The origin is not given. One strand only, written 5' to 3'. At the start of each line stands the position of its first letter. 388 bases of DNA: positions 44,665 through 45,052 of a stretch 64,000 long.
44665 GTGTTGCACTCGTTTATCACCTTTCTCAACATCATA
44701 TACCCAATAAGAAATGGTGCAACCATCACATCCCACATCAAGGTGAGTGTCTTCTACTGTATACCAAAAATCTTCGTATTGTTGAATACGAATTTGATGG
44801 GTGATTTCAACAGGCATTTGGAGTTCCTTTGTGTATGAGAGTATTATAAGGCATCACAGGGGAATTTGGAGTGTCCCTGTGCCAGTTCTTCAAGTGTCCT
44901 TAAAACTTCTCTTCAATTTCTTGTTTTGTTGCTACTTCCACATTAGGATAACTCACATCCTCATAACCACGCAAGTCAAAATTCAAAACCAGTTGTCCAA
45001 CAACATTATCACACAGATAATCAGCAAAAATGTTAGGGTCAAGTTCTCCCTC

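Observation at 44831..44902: Recurrent box, variable GC hairpin and conserved -10 leader cassette in about 27 copies (PeSL-like)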

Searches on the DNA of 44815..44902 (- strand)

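Call 26: search_dna_similar(query=window:44815-44902:-, collection=phages, mode=distant, max_evalue=1, max_rows=40)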
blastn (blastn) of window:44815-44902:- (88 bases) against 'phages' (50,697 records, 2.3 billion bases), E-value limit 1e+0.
Records with a match: 22; places in all: 36; records where one place covers at least 80% of the query: 6.
Best place of each record, by identity: 95-99% 16; 80-90% 4; 60-80% 2.
By first word of the organism name: Synechococcus 22.
By host as written in the record: - 14; Synechococcus sp. KCZYC6 2; Synechoccus sp. 2; Synechococcus sp. SynWH7803 2; Synechococcus sp. WH 7803 2.
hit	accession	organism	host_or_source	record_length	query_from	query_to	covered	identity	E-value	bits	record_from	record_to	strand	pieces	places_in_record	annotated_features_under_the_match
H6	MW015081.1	Synechococcus phage S-SRM01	Synechococcus sp. KCZYC6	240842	3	88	98%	81.6%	2e-14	82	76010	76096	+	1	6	hypothetical protein (x2)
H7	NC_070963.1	Synechococcus phage S-SRM01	Synechococcus sp. KCZYC6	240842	3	88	98%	81.6%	2e-14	82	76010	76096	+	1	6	hypothetical protein (x2)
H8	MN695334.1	Synechococcus phage B3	Synechoccus sp.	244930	2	88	99%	79.8%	4e-11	72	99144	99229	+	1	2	CCA tRNA nucleotidyltransferase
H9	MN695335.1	Synechococcus phage B23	Synechoccus sp.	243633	2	88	99%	79.8%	4e-11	72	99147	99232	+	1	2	CCA tRNA nucleotidyltransferase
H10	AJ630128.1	Synechococcus phage S-PM2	Synechococcus sp. SynWH7803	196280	5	88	95%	81.6%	7e-14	82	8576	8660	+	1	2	Hypothetical-Protein | belonging to T4-LIKE GC: 774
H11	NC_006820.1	Synechococcus phage S-PM2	Synechococcus sp. SynWH7803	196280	5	88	95%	81.6%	7e-14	82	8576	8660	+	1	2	Hypothetical-Protein | belonging to T4-LIKE GC: 774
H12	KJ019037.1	Synechococcus phage ACG-2014f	-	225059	5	28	27%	95.8%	2e-1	40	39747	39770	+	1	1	helicase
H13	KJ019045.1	Synechococcus phage ACG-2014f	-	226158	5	28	27%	95.8%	2e-1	40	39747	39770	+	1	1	helicase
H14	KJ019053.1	Synechococcus phage ACG-2014f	-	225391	5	28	27%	95.8%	2e-1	40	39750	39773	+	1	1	helicase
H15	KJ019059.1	Synechococcus phage ACG-2014f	-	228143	5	28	27%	95.8%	2e-1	40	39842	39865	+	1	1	helicase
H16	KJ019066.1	Synechococcus phage ACG-2014f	-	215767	5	28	27%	95.8%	2e-1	40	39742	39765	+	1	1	helicase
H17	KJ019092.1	Synechococcus phage ACG-2014f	-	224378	5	28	27%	95.8%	2e-1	40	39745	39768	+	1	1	helicase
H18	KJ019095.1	Synechococcus phage ACG-2014f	-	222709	5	28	27%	95.8%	2e-1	40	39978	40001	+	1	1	helicase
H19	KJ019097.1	Synechococcus phage ACG-2014f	-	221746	5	28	27%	95.8%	2e-1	40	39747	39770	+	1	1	helicase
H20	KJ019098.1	Synechococcus phage ACG-2014f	-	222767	5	28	27%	95.8%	2e-1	40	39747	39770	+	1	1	helicase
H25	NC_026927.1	Synechococcus phage ACG-2014f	-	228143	5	28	27%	95.8%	2e-1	40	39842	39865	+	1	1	helicase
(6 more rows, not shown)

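Call 28: get_annotated_region(hit=H10, flank=20000)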
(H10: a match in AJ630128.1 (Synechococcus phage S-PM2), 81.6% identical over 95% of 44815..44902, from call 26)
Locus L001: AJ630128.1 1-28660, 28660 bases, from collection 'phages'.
description: Bacteriophage S-PM2 complete genome.
organism: Synechococcus phage S-PM2 (NCBI taxid 238854)
taxonomy: Viruses; Duplodnaviria; Heunggongvirae; Uroviricota; Caudoviricetes; Kyanoviridae; Nodensvirus; Nodensvirus spm2
host: Synechococcus sp. SynWH7803; source: sea water; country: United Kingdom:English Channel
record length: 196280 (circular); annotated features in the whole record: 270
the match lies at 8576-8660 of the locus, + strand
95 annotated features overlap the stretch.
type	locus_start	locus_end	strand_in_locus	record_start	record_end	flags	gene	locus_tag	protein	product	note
CDS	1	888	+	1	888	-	Dam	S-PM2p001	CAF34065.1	DNA adenine Methylase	T4-LIKE GC: 748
CDS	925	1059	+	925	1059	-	-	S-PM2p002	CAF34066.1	Hypothetical-Protein | belonging to T4-LIKE GC: 749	T4-LIKE GC: 749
CDS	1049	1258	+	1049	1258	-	-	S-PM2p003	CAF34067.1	Hypothetical-Protein | belonging to T4-LIKE GC: 750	T4-LIKE GC: 750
CDS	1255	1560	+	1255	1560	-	-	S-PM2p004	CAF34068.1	Hypothetical-Protein | belonging to T4-LIKE GC: 751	T4-LIKE GC: 751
CDS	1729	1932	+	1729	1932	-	-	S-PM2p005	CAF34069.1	Hypothetical-Protein | belonging to T4-LIKE GC: 61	T4-LIKE GC: 61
CDS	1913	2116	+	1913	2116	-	-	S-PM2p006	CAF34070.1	Hypothetical-Protein | belonging to T4-LIKE GC: 390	T4-LIKE GC: 390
CDS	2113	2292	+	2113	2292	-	-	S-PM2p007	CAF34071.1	Hypothetical-Protein | belonging to T4-LIKE GC: 753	T4-LIKE GC: 753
CDS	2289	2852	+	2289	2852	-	-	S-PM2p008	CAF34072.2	Hypothetical-Protein | belonging to T4-LIKE GC: 754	T4-LIKE GC: 754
CDS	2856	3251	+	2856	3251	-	-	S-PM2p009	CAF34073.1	Hypothetical-Protein | belonging to T4-LIKE GC: 755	T4-LIKE GC: 755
CDS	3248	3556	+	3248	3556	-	-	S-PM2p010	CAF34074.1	Hypothetical-Protein | belonging to T4-LIKE GC: 756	T4-LIKE GC: 756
CDS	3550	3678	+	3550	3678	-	-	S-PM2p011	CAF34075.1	Hypothetical-Protein | belonging to T4-LIKE GC: 757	T4-LIKE GC: 757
CDS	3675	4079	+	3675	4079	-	-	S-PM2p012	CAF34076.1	Hypothetical-Protein | belonging to T4-LIKE GC: 758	T4-LIKE GC: 758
CDS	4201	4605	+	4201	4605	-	-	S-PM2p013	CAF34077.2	Hypothetical-Protein | belonging to T4-LIKE GC: 759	T4-LIKE GC: 759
CDS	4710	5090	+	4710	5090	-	-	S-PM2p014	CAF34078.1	Hypothetical-Protein | belonging to T4-LIKE GC: 760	T4-LIKE GC: 760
CDS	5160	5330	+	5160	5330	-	-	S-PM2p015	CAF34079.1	Hypothetical-Protein | belonging to T4-LIKE GC: 761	T4-LIKE GC: 761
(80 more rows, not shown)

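Call 29: get_annotated_region(hit=H25, flank=20000)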
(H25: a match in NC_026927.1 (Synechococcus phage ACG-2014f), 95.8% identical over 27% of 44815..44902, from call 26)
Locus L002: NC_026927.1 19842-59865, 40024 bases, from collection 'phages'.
description: Synechococcus phage ACG-2014f isolate Syn7803C90, complete genome.
organism: Synechococcus phage ACG-2014f (NCBI taxid 1493511)
taxonomy: Viruses; Duplodnaviria; Heunggongvirae; Uroviricota; Caudoviricetes; Kyanoviridae; Atlauavirus; Atlauavirus tusconc8
host: -; source: -; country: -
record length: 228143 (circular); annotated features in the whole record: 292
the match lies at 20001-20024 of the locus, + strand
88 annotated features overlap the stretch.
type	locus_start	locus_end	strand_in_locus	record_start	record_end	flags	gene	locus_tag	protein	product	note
CDS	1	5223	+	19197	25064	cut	-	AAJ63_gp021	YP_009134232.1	tail fiber protein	-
CDS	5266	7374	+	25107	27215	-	-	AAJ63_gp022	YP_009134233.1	tail protein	-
CDS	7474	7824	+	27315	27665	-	-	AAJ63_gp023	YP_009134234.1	hypothetical protein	-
CDS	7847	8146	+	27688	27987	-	-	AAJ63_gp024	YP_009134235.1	hypothetical protein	-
CDS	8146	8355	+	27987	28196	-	-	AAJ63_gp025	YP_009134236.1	hypothetical protein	-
CDS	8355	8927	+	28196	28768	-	-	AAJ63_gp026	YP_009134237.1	2OG-Fe(II) oxygenase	-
CDS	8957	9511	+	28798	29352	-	-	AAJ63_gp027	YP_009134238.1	DNA methyltransferase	-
CDS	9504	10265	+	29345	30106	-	-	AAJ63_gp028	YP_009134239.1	hypothetical protein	-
CDS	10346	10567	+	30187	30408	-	-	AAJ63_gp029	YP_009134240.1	hypothetical protein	-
CDS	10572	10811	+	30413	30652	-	-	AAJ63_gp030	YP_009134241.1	hypothetical protein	-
CDS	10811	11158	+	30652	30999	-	-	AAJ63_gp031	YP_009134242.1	hypothetical protein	-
CDS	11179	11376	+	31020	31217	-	-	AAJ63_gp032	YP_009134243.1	hypothetical protein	-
CDS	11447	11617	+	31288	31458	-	-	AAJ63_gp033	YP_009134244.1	hypothetical protein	-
CDS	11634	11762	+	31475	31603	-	-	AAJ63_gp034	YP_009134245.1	hypothetical protein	-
CDS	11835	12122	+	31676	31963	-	-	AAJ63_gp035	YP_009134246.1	hypothetical protein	-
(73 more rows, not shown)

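Call 86: search_dna_similar(query=L002:34528-34612:+, collection=phages, mode=distant, max_evalue=0.01, max_rows=40, rows=spread)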
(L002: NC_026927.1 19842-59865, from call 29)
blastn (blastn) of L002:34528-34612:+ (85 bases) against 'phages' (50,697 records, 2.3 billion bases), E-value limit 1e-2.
Records with a match: 49; places in all: 938; records where one place covers at least 80% of the query: 45.
Best place of each record, by identity: >=99% 2; 95-99% 17; 90-95% 13; 80-90% 13; 60-80% 4.
By first word of the organism name: Synechococcus 49.
By host as written in the record: - 45; Synechococcus sp. 3; Synechococcus sp. WH 7803 1.
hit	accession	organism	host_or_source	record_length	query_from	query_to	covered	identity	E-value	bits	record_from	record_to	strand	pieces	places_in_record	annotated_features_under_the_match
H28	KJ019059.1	Synechococcus phage ACG-2014f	-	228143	1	85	100%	100.0%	4e-36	154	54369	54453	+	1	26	hypothetical protein (x2)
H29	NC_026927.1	Synechococcus phage ACG-2014f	-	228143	1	85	100%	100.0%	4e-36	154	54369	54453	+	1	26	hypothetical protein (x2)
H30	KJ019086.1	Synechococcus phage ACG-2014f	-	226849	1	85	100%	98.8%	2e-34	150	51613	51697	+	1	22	hypothetical protein (x2)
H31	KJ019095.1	Synechococcus phage ACG-2014f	-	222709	1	85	100%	98.8%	2e-34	150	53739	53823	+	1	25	hypothetical protein (x2)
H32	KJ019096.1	Synechococcus phage ACG-2014f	-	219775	1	85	100%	98.8%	2e-34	150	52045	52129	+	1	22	hypothetical protein (x2)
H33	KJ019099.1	Synechococcus phage ACG-2014f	-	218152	1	85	100%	98.8%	2e-34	150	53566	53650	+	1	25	hypothetical protein (x2)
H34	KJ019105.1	Synechococcus phage ACG-2014f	-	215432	1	85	100%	98.8%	2e-34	150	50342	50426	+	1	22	hypothetical protein (x2)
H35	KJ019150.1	Synechococcus phage ACG-2014f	-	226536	1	85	100%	97.6%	2e-33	145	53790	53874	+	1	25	hypothetical protein (x2)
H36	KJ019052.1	Synechococcus phage ACG-2014f_Syn7803C7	-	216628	1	85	100%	97.6%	2e-33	145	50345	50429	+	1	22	hypothetical protein (x2)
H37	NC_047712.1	Synechococcus phage ACG-2014f_Syn7803C7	-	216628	1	85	100%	97.6%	2e-33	145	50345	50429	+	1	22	hypothetical protein (x2)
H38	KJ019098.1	Synechococcus phage ACG-2014f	-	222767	1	85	100%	96.5%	8e-32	141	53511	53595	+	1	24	hypothetical protein (x2)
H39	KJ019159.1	Synechococcus phage ACG-2014f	-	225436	1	85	100%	96.5%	8e-32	141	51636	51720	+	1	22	hypothetical protein (x2)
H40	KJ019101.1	Synechococcus phage ACG-2014f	-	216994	1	83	98%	95.2%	1e-29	132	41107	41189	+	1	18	none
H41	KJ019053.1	Synechococcus phage ACG-2014f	-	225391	1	80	94%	96.3%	4e-29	132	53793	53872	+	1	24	hypothetical protein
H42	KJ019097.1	Synechococcus phage ACG-2014f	-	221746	1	80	94%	96.3%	4e-29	132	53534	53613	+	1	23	hypothetical protein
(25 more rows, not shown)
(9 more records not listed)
